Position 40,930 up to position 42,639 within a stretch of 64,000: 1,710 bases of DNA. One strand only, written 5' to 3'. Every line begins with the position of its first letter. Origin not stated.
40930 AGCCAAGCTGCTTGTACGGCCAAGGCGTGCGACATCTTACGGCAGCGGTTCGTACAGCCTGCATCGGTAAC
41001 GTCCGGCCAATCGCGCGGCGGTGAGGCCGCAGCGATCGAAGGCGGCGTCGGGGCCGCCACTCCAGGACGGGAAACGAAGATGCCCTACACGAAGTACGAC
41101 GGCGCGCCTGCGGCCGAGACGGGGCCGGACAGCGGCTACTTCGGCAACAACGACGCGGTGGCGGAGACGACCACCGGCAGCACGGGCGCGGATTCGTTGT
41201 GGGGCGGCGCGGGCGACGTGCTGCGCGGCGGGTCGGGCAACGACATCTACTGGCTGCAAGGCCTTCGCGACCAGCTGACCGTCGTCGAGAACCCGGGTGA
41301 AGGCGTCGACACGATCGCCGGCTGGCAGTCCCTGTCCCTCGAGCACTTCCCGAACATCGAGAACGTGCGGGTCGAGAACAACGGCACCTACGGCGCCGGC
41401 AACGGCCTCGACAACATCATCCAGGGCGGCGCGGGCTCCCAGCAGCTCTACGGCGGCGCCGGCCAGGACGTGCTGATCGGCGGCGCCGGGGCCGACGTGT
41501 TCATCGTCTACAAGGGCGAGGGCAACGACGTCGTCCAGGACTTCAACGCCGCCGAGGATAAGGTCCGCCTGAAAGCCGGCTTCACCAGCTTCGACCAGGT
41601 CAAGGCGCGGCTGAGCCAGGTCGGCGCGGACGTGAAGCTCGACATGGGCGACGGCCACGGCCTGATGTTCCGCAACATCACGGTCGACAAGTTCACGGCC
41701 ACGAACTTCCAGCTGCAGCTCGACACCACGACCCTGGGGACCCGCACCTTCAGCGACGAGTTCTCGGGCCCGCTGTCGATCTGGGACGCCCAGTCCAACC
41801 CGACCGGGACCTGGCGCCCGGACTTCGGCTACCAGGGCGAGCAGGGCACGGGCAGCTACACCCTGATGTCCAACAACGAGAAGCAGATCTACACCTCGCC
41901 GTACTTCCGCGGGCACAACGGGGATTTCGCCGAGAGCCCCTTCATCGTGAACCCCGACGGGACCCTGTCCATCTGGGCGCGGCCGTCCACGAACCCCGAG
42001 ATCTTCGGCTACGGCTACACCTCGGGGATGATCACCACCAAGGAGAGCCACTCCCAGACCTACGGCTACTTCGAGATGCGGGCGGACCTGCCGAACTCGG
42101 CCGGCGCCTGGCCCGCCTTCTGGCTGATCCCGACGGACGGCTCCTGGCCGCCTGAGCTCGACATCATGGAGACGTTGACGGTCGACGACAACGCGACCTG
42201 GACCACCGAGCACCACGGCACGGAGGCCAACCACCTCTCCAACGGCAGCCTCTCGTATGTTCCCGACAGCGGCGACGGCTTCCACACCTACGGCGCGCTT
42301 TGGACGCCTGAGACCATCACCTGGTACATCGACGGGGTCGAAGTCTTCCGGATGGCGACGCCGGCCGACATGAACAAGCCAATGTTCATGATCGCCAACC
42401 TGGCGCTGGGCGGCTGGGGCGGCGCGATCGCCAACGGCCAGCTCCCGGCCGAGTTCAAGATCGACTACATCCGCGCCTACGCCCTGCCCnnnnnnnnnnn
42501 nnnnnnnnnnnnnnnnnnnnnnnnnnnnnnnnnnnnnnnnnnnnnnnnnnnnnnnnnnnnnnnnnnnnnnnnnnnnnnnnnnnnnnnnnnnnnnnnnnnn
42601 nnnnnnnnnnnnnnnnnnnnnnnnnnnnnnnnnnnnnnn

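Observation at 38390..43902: Tandem ExsH-like RTX-GH16 glycanases: same catalytic half, swapped C-termini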

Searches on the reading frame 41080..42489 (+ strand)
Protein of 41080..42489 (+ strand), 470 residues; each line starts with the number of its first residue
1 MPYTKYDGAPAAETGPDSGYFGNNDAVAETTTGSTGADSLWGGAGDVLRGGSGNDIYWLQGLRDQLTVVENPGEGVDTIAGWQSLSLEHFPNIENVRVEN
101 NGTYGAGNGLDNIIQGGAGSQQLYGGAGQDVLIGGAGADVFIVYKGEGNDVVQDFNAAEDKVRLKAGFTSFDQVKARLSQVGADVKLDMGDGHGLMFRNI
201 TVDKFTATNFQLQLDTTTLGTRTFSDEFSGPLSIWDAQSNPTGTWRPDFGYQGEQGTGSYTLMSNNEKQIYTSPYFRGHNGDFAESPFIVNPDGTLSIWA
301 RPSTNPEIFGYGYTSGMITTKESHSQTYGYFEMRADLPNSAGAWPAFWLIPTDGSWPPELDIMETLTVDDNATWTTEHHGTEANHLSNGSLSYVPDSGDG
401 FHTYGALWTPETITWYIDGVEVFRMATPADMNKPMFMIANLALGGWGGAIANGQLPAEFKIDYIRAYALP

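Call 16: find_homologous_proteins(query=window:41080-42489:+, max_evalue=1e-10)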
Query window:41080-42489:+ (470 aa): 1951 proteins with E <= 1e-10 among 8000 candidates; the best 120 are listed.
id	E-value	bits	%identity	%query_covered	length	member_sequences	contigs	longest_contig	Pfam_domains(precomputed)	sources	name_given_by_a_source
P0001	1.3e-288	976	87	100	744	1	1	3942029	PF03935.23,PF00722.29,PF00353.26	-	-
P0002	1.4e-238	810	59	100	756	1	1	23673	PF03935.23,PF00722.29,PF00353.26,PF26113.1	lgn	-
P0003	2.9e-233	793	72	100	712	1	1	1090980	PF00722.29,PF00353.26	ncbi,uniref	ncbi:family 16 glycosylhydrolase [Phenylobacterium sp. VNQ135]|uniref:family 16 glycosylhydrolase n=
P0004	2.2e-232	790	72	100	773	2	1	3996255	PF08548.18,PF03935.23,PF00722.29,PF00353.26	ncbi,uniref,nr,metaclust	ncbi:endo-1,3-1,4-beta-glycanase, C-terminal secretion signal protein [Phenylobacterium zucineum HLK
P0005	2.3e-224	764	72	100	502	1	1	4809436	PF03935.23,PF00722.29,PF00353.26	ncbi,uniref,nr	ncbi:family 16 glycosylhydrolase [Phenylobacterium sp. J367]|uniref:family 16 glycosylhydrolase n=1 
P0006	1.4e-221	754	66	99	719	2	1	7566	PF08548.18,PF00722.29,PF00353.26,PF26113.1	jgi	jgi:beta-glucanase (GH16 family)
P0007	1.5e-221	754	67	100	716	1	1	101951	PF08548.18,PF00722.29,PF00353.26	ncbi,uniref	ncbi:family 16 glycosylhydrolase [Phenylobacterium sp.]|uniref:family 16 glycosylhydrolase n=1 Tax=P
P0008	7.4e-221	752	66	99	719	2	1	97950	PF08548.18,PF00722.29,PF00353.26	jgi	jgi:beta-glucanase (GH16 family)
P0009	2.6e-218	744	66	100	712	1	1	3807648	PF03935.23,PF00722.29,PF00353.26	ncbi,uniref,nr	ncbi:1,3-beta-glucanase [Phenylobacterium hankyongense]|uniref:1,3-beta-glucanase n=1 Tax=Phenylobac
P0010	5.0e-218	743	68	100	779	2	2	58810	PF08548.18,PF00722.29,PF00353.26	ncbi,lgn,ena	-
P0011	1.0e-217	742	63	100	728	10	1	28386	PF08548.18,PF00722.29,PF00353.26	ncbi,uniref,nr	ncbi:MAG: family 16 glycosylhydrolase [Phenylobacterium sp.]|uniref:family 16 glycosylhydrolase n=1 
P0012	4.9e-217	739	65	100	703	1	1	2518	PF00722.29,PF00353.26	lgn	-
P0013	5.7e-217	739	67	100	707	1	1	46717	PF00722.29,PF00353.26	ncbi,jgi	jgi:beta-glucanase (GH16 family)/Ca2+-binding RTX toxin-like protein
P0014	1.1e-216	738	68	100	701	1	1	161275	PF03935.23,PF00722.29,PF00353.26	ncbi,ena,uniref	ncbi:family 16 glycosylhydrolase [Phenylobacterium sp.]|uniref:family 16 glycosylhydrolase n=1 Tax=P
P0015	3.2e-215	733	68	100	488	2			PF00722.29,PF00353.26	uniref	uniref:family 16 glycosylhydrolase n=1 Tax=Phenylobacterium sp. TaxID=1871053 RepID=UPI002FDFA23A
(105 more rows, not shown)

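Call 18: find_related_loci(query=A1, collection=genome_contigs, flank=10000)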
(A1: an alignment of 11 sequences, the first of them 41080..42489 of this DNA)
Query A1 (470 aa) in genome_contigs; peptide patterns used: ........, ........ (x = any residue, [..] = any of these).
547 stretches matched a pattern; 540 encode a relative of the query (tblastn E <= 1e-3); the best 80 are kept; 78 distinct loci.
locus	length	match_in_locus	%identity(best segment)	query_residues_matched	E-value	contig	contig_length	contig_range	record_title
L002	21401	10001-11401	74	1-469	0e+0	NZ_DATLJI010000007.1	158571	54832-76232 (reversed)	MAG: Phenylobacterium sp. isolate SMAG_U13692 k141_4707, whole genome shotgun sequence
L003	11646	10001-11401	74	1-469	0e+0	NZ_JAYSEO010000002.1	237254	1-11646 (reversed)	MAG: Phenylobacterium sp. isolate ZZ2_ZZA248_bin.52 NODE_43_length_237254_cov_11.816272, whole genome shotgun sequence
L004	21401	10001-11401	73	1-469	0e+0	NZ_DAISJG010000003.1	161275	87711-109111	MAG: Phenylobacterium sp. isolate CTOTU10740 NODE_20_length_161275_cov_54.312126, whole genome shotgun sequence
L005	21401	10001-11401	72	1-469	0e+0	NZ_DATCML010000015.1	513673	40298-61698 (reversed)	MAG: Phenylobacterium sp. isolate SMAG_U7148 k141_29463, whole genome shotgun sequence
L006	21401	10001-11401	72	1-469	0e+0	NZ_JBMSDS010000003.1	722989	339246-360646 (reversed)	Phenylobacterium sp. VNQ135 contig3, whole genome shotgun sequence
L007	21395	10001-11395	72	1-469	0e+0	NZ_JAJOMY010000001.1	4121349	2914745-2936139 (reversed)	Phenylobacterium sp. J426 J426_canu_contig_1, whole genome shotgun sequence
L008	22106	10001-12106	72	1-469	0e+0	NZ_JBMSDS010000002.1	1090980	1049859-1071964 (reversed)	Phenylobacterium sp. VNQ135 contig2, whole genome shotgun sequence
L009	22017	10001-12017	72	1-470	0e+0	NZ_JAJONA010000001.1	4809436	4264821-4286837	Phenylobacterium sp. J367 J367_canu_contig_1, whole genome shotgun sequence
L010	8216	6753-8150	68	1-469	0e+0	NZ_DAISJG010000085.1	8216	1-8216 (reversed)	MAG: Phenylobacterium sp. isolate CTOTU10740 NODE_2789_length_8216_cov_52.366254, whole genome shotgun sequence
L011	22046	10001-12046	67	1-469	0e+0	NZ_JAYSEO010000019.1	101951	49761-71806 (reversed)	MAG: Phenylobacterium sp. isolate ZZ2_ZZA248_bin.52 NODE_209_length_101951_cov_12.120898, whole genome shotgun sequence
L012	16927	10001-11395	68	1-469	0e+0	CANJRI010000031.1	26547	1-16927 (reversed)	MAG: Caulobacteraceae bacterium isolate RH-23may17-702 genome assembly, contig: RH-23may17-C11158-p1, whole genome shotg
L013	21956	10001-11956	67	1-469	0e+0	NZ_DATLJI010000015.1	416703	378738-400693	MAG: Phenylobacterium sp. isolate SMAG_U13692 k141_4461, whole genome shotgun sequence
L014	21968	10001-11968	66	3-469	0e+0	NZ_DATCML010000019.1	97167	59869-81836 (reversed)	MAG: Phenylobacterium sp. isolate SMAG_U7148 k141_11637, whole genome shotgun sequence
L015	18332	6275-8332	64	1-470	0e+0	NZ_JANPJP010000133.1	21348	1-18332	MAG: Phenylobacterium sp. isolate VAR_61_metabat_383 VAR_61_k141_1114477, whole genome shotgun sequence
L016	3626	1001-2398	65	1-469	0e+0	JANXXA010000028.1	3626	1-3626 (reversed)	MAG: Phenylobacterium sp. isolate GL140_2_metabat_323 GL140_2_k141_2344152, whole genome shotgun sequence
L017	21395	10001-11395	67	1-469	0e+0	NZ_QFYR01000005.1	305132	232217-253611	Phenylobacterium deserti strain YIM 73061 contig_5_length_305132_cov_46.258996, whole genome shotgun sequence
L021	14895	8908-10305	62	1-469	0e+0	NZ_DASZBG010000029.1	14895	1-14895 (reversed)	MAG: Phenylobacterium sp. isolate SMAG_U6409 k141_33714, whole genome shotgun sequence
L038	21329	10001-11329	46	14-469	1e-109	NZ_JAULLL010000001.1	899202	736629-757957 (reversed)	Sinorhizobium sp. CB7 NODE_1_length_899202_cov_45.560047, whole genome shotgun sequence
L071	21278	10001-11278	46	33-469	4e-106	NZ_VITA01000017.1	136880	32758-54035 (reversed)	Sinorhizobium medicae strain USDA1037 Ga0310605_117, whole genome shotgun sequence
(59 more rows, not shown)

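Call 28: search_solved_structures(query=window:41080-42489:+, max_evalue=0.001, show_alignments=1)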
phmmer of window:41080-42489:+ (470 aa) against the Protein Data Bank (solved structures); distinct sequences matched with E-value up to 0.001: 88 (the best 60 are shown).
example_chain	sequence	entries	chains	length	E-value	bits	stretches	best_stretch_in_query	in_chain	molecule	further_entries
3iln_A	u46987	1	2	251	9.7e-22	80.4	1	308-467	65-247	Laminarinase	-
3azx_A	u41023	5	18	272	7.3e-21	77.5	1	286-467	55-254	Laminarinase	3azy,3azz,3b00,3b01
4dfs_A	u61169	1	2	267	8e-21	77.4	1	286-467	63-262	Glycoside hydrolase, family 16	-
6xof_A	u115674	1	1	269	1e-20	77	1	304-467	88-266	GH16 family protein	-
5wut_A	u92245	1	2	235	1.1e-20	76.9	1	310-467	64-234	ULam111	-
8va4_A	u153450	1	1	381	1.2e-20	76.8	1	319-467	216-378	Glycoside hydrolase family 16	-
6xqf_A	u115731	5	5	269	4.6e-20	74.8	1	304-467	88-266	GH16 family protein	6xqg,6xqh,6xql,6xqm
3atg_A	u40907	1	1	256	4.7e-20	74.8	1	312-467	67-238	GLUCANASE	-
9vmv_A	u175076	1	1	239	5.9e-20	74.5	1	312-467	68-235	Beta-1,3-glucanase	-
9voq_A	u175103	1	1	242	6.1e-20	74.4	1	312-467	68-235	Beta-1,3-glucanase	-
9voo_A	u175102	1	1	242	1.2e-19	73.4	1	312-467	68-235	Hydrolase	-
6jh5_A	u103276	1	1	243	6.8e-19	71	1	298-468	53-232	LamCAT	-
4crq_A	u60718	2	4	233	7e-19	70.9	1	307-467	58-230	ENDO-1,3-BETA-GLUCANASE, FAMILY GH16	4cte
7wwc_A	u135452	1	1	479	1.3e-18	70.1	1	309-467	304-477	beta-1,3(4)-glucanase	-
7ww4_A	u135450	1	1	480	1.3e-18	70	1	309-467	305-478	beta-1,3(4)-glucanase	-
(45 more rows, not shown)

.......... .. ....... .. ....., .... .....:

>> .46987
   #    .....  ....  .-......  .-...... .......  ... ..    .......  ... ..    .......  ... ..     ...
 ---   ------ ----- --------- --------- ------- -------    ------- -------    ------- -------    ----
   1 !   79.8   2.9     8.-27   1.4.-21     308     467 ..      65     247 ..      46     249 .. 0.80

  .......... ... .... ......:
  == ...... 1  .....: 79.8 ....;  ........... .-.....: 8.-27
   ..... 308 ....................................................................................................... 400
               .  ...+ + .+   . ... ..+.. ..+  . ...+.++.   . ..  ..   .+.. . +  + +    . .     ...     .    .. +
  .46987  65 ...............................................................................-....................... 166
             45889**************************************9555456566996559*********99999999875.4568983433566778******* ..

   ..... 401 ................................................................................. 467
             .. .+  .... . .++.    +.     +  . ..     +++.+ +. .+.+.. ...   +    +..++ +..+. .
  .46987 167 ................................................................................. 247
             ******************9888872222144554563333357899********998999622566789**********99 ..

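Call 42: search_protein_families(library=ncbifam, proteins=[L071:9902-11299:+, L038:9863-11395:+, L038:11537-12847:-, L038:12844-14781:-, L071:3705-5558:-, L071:13213-14532:-, L071:14585-15862:-, L071:11362-12351:-], max_evalue=1e-10)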
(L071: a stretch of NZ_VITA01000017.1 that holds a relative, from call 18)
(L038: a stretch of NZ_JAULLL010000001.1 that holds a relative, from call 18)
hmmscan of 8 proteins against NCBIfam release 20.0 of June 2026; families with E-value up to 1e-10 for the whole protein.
L071:9902-11299:+ (465 aa): 4 families
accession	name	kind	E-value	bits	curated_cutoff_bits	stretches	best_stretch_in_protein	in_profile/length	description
NF052454.1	BtaGlycanEglC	equivalog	4.8e-266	882.8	700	1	3-460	2-459/459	endo-1,3-1,4-beta-glycanase EglC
NF050046.1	PueAB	exception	9.2e-15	54.1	670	1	93-210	497-614/616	polyurethane esterase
NF033943.0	RTX_toxin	subfamily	4.9e-12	44.9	1000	1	27-169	694-829/930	RTX family hemolysin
NF047856.1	BGlucanaseBglS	equivalog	6.3e-11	42.2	300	0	270-430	54-206/237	beta-glucanase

L038:9863-11395:+ (510 aa): 3 families
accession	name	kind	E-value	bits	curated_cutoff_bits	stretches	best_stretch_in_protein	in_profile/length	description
NF052454.1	BtaGlycanEglC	equivalog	1.9e-264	877.5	700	1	34-490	2-459/459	endo-1,3-1,4-beta-glycanase EglC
NF033943.0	RTX_toxin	subfamily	6e-15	54.5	1000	1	54-200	690-829/930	RTX family hemolysin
NF050046.1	PueAB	exception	1.5e-14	53.3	670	1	124-241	497-614/616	polyurethane esterase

L038:11537-12847:- (436 aa): 3 families
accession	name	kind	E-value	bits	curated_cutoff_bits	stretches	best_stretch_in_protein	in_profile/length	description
TIGR01843.1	type_I_hlyD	subfamily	2.1e-113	379.5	208.65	1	17-436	4-422/422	HlyD family type I secretion periplasmic adaptor subunit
TIGR00998.1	8a0101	subfamily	2.7e-19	69.3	390.8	1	38-364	25-279/334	EmrA/EmrK family multidrug efflux transporter periplasmic adaptor subunit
TIGR01730.1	RND_mfp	subfamily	2e-15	56.6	94.9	0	261-390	110-230/322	efflux RND transporter periplasmic adaptor subunit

L038:12844-14781:- (645 aa): 151 families (the best 25 are shown)
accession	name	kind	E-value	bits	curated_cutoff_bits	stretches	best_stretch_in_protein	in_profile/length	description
TIGR01842.1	type_I_sec_PrtD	subfamily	2.6e-212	706.2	510.15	1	80-623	1-543/544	type I secretion system permease/ATPase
TIGR03375.1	type_I_sec_LssB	subfamily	2.2e-116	389.8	693.1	1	62-625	126-693/696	type I secretion system permease/ATPase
TIGR01846.1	type_I_sec_HlyB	subfamily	4.6e-87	292.9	725.55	1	74-625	128-683/694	type I secretion system permease/ATPase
TIGR03796.1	NHLM_micro_ABC1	equivalog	7.8e-76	255.8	853.3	1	79-622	148-700/710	NHLP family bacteriocin export ABC transporter peptidase/permease/ATPase subunit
TIGR02857.1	CydD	equivalog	5e-63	213.8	435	1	366-606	289-529/529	thiol reductant ABC exporter subunit CydD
TIGR02203.1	MsbA_lipidA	equivalog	1.5e-62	211.9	602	1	76-623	2-558/572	lipid A export permease/ATP-binding protein MsbA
TIGR03797.1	NHLM_micro_ABC2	equivalog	9e-60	202.9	709.4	1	75-622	126-673/686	NHLP bacteriocin export ABC transporter permease/ATPase subunit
TIGR02204.1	MsbA_rel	hypoth_equivalog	1.2e-56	192.6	780.4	1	232-624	170-565/576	ABC transporter, permease/ATP-binding protein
TIGR02868.1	CydC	equivalog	9e-56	189.6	329.05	1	216-593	148-529/530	thiol reductant ABC exporter subunit CydC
TIGR01193.1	bacteriocin_ABC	subfamily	9.9e-55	186.3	523.85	1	74-623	145-698/708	peptide cleavage/export ABC transporter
TIGR00958.1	3a01208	subfamily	1.3e-51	175.8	874.6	1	308-620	388-700/711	antigen peptide transporter 2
NF008381.0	PRK11176.1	equivalog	1.7e-51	175.3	867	1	124-623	64-568/582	lipid A ABC transporter ATP-binding protein/permease MsbA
NF052233.1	CphA_assoc_ABC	equivalog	3.7e-50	171.1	880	1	319-624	425-733/766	cyanophycin metabolism-associated ABC transporter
NF045513.1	HepA_fam_ABC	equivalog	1e-48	166.2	725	1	408-623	384-598/610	heterocyst formation ABC transporter subunit HepA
NF010178.0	PRK13657.1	equivalog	1.2e-48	165.9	733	1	306-624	244-560/588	glucan ABC transporter ATP-binding protein/ permease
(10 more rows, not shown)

L071:3705-5558:- (617 aa): 5 families
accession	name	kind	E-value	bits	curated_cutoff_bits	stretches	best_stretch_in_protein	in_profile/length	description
TIGR00954.1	3a01203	subfamily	5.9e-31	107.6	918.9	1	389-548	446-614/660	peroxysomal long chain fatty acyl transporter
NF009036.0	PRK12369.1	equivalog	3.4e-30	105.5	385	1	52-373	10-322/326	putative transporter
NF008306.0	PRK11098.1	equivalog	2.5e-15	56.7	492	1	52-377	94-401/413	peptide antibiotic transporter SbmA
TIGR03375.1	type_I_sec_LssB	subfamily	2.6e-11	42.5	693.1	1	396-560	466-646/696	type I secretion system permease/ATPase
TIGR02868.1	CydC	equivalog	3.1e-11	42.6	329.05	1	309-572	250-526/530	thiol reductant ABC exporter subunit CydC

L071:13213-14532:- (439 aa): 0 families

L071:14585-15862:- (425 aa): 7 families
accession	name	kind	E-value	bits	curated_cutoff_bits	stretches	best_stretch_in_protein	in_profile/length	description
TIGR00225.1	prc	subfamily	1.7e-18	66.8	218.6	1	137-399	47-316/335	C-terminal processing peptidase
NF045589.1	Cterm_S41_CtpB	exception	1.7e-18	66.5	633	1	138-396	114-379/416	carboxyl-terminal processing protease CtpB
NF045588.1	Cterm_S41_CtpA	exception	7e-16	58.1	625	1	140-396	110-375/401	carboxyl-terminal processing protease CtpA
NF052377.1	lmo1851_S41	exception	2.2e-15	56.4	725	1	137-400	103-370/468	lmo1851 family serine protease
NF045591.1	Cterm_S41_CtpZ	exception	6.1e-12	45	525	1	147-409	119-386/403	carboxyl-terminal processing protease CtpZ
NF045590.1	Cterm_S41_CtpC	exception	1.3e-11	43.9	665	1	141-397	116-378/418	carboxyl-terminal processing protease CtpC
TIGR03900.1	prc_long_Delta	hypoth_equivalog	3.2e-11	42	660.95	1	139-399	138-405/973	MXAN_5808 family serine peptidase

L071:11362-12351:- (329 aa): 2 families
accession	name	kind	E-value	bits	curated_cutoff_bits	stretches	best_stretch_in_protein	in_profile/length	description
NF007936.0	PRK10653.1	equivalog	2.5e-18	66.4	337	1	4-309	7-284/295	ribose ABC transporter substrate-binding protein RbsB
NF007254.0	PRK09701.1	equivalog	4e-14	52.5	335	1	6-304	9-289/311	D-allose transporter substrate-binding protein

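Call 59: find_encoding_contigs(protein=P0004, flank=8000, max_places=2)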
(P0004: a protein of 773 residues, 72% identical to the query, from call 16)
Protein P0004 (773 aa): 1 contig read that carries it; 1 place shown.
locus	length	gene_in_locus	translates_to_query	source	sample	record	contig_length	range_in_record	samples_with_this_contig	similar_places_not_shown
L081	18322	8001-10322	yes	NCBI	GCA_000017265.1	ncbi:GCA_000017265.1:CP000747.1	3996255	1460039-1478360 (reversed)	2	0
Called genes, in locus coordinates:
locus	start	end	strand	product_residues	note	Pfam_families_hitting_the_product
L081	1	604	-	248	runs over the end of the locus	PF03009:GDPD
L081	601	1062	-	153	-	PF14588:YjgF_endoribonc, PF01042:Ribonuc_L-PSP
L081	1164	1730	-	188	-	PF09361:Phasin_2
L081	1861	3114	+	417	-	PF00768:Peptidase_S11, PF13354:Beta-lactamase2, PF05036:SPOR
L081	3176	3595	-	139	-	PF00226:DnaJ (weak)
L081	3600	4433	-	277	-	PF01656:CbiA, PF09140:MipZ, PF10609:ParA, PF13614:AAA_31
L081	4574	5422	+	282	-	PF02569:Pantoate_ligase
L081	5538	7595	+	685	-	PF00722:Glyco_hydro_16, PF00353:HemolysinCabind (weak)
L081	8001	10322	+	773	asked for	PF00353:HemolysinCabind (faint), PF08548:Peptidase_M10_C (faint), PF03935:SKN1_KRE6_Sbg1 (faint), PF00722:Glyco_hydro_16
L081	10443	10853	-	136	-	PF07370:DUF1489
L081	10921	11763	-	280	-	PF00378:ECH_1, PF16113:ECH_2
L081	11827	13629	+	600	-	PF00027:cNMP_binding, PF24179:NTE_Ploop (faint), PF01734:Patatin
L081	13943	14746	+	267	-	PF12844:HTH_19 (faint), PF13560:HTH_31, PF01381:HTH_3, PF17765:MLTR_LBD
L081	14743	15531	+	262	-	PF13622:4HBT_3, PF03061:4HBT (weak), PF20789:4HBT_3C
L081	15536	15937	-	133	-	PF12098:DUF3574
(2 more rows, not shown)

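Call 74: predict_structure(alignment_id=A3)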
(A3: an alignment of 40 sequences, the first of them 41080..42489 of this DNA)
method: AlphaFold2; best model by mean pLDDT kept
length: 470 residues; sequences in the alignment: 40
mean_pLDDT: 93.2   pTM: 0.91
mean pLDDT of the five models: 93.2, 92.8, 91.5, 91.4, 91.3
residues with pLDDT >= 90: 379; 70-90: 83; 50-70: 8; < 50: 0
segments of 3 or more residues with pLDDT < 50: none
pLDDT, mean of each block of 10 residues (from residue 1): 92 89 78 92 93 94 91 95 95 96 95 96 97 96 97 97 98 98 97 97 98 96 96 90 92 82 89 75 85 97 85 94 96 96 95 93 88 95 92 94 98 98 97 97 92 92 97
secondary structure, 60 per line:
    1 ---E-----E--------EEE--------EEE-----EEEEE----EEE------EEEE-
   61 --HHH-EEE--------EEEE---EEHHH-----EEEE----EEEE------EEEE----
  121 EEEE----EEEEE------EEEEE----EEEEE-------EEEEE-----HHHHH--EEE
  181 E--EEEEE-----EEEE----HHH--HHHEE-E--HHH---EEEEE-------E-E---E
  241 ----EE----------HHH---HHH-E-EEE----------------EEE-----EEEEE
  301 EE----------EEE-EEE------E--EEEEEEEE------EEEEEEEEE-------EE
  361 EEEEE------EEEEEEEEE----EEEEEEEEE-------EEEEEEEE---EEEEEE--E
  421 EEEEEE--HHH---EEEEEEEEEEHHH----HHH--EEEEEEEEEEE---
elements in order: E19-21 E30-32 E38-42 E47-49 E56-59 E67-69 E78-81 E95-98 E103-106 E113-116 E121-124 E129-133 E140-144 E149-153 E161-165 H171-175 E178-181 E184-188 E194-197 E222-226 E269-271 E288-290 E296-302 E313-315 E317-319 E329-336 E343-351 E359-365 E372-380 E385-393 E401-408 E412-417 E420-426 E435-444 E457-467
